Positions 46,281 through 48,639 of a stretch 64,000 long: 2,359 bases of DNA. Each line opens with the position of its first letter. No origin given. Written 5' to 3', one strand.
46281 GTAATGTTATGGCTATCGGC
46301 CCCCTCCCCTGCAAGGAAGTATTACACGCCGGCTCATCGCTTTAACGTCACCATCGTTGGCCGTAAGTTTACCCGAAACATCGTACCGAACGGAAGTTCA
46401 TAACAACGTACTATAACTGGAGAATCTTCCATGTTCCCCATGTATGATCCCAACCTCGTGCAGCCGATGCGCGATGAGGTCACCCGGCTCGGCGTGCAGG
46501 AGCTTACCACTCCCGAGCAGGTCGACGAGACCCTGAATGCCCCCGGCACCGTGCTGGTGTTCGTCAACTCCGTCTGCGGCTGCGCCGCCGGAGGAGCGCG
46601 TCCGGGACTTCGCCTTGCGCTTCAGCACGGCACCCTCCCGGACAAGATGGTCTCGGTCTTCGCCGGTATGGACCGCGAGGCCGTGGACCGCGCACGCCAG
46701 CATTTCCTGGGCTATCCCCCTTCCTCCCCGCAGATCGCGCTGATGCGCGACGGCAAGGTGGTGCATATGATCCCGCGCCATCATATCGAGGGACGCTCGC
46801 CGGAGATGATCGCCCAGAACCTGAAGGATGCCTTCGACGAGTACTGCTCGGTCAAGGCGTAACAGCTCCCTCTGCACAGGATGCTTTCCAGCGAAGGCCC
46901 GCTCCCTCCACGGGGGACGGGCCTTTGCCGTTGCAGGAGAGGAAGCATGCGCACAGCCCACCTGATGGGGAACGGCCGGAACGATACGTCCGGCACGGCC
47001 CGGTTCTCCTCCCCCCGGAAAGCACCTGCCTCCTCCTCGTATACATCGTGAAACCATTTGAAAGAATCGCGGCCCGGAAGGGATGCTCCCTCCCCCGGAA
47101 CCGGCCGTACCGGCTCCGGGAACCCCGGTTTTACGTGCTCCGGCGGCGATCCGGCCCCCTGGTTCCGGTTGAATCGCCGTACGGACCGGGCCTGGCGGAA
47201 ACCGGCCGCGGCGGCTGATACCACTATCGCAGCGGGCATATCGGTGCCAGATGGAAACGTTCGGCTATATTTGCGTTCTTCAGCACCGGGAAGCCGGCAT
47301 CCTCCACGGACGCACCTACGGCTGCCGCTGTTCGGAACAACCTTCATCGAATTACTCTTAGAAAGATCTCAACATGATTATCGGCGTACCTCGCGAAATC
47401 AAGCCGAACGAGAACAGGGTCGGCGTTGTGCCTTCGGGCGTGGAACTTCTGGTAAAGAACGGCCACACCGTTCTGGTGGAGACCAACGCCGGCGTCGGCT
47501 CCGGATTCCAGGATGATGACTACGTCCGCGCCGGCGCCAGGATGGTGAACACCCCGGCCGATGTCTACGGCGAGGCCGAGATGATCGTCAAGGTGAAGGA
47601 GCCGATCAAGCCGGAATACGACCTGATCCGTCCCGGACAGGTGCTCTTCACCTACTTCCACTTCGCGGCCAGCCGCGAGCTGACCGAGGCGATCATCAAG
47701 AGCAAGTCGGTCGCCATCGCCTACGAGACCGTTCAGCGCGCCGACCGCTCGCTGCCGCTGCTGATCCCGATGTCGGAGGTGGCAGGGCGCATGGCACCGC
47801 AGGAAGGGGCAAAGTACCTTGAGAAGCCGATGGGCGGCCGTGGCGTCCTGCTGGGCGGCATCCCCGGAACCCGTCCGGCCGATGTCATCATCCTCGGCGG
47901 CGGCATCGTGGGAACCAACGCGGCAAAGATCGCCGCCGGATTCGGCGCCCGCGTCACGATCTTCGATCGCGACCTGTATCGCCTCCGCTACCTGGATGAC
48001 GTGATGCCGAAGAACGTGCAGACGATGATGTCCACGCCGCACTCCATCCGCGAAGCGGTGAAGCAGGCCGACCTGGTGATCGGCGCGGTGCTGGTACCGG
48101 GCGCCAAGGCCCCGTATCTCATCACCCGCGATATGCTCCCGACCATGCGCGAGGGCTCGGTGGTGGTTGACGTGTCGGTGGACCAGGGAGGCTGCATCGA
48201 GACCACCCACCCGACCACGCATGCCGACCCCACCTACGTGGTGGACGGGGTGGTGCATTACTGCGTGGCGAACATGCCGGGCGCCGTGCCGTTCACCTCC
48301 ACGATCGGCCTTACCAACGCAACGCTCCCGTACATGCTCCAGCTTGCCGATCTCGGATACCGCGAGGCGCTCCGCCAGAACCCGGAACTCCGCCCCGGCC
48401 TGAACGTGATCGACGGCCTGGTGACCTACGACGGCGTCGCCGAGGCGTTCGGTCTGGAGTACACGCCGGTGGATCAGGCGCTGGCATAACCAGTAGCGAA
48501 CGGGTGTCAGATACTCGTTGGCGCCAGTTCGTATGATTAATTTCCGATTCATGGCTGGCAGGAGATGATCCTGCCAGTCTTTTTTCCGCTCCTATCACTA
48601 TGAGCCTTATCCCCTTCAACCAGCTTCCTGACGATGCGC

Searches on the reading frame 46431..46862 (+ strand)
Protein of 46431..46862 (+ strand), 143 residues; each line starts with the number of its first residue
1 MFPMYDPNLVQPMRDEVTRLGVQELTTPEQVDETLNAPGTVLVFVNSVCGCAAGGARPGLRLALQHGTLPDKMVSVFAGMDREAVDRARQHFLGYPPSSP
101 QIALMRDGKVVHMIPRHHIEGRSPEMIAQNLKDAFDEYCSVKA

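Call 22: search_protein_families(library=pfam, proteins=[window:46431-46862:+], max_evalue=0.001)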
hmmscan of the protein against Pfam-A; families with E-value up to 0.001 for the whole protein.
window:46431-46862:+ (143 aa): 1 family
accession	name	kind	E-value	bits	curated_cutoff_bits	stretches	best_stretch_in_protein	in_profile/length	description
PF06491.16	Disulph_isomer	-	2.1e-60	203.2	25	1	5-139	1-136/136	Disulphide isomerase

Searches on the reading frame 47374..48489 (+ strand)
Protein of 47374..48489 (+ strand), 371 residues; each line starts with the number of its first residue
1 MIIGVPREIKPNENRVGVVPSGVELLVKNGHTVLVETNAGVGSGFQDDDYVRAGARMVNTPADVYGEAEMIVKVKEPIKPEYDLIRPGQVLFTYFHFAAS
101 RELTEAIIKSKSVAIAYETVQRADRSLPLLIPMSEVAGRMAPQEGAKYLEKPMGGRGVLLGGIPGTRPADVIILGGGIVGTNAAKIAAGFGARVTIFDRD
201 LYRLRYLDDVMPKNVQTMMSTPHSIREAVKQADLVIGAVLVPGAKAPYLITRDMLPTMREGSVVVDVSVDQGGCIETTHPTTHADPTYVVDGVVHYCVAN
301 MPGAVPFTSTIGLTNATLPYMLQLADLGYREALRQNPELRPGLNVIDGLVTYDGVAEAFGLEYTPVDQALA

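Call 22: search_protein_families(library=pfam, proteins=[window:47374-48489:+], max_evalue=0.001)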
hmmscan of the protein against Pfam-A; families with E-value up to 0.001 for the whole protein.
window:47374-48489:+ (371 aa): 7 families
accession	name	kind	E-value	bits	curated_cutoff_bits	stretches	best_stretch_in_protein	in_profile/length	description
PF01262.27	AlaDh_PNT_C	-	1.2e-86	290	23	1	141-352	1-213/214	Alanine dehydrogenase/PNT, C-terminal domain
PF05222.21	AlaDh_PNT_N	-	2.5e-49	167.4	30.4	1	4-137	1-136/136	Alanine dehydrogenase/PNT, N-terminal domain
PF00070.33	Pyr_redox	-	2e-06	28.7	22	1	171-220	2-51/82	Pyridine nucleotide-disulphide oxidoreductase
PF02826.25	2-Hacid_dh_C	-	2.7e-06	27.3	25.1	1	170-268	38-127/178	D-isomer specific 2-hydroxyacid dehydrogenase, NAD binding domain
PF01488.26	Shikimate_DH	-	4.9e-05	23.9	24.3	1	169-269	13-113/138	Shikimate / quinate 5-dehydrogenase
PF07992.20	Pyr_redox_2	-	0.00026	20.9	26.1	1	167-217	141-191/291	Pyridine nucleotide-disulphide oxidoreductase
PF03446.21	NAD_binding_2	-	0.00069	20.1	21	0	172-268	3-93/161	NAD binding domain of 6-phosphogluconate dehydrogenase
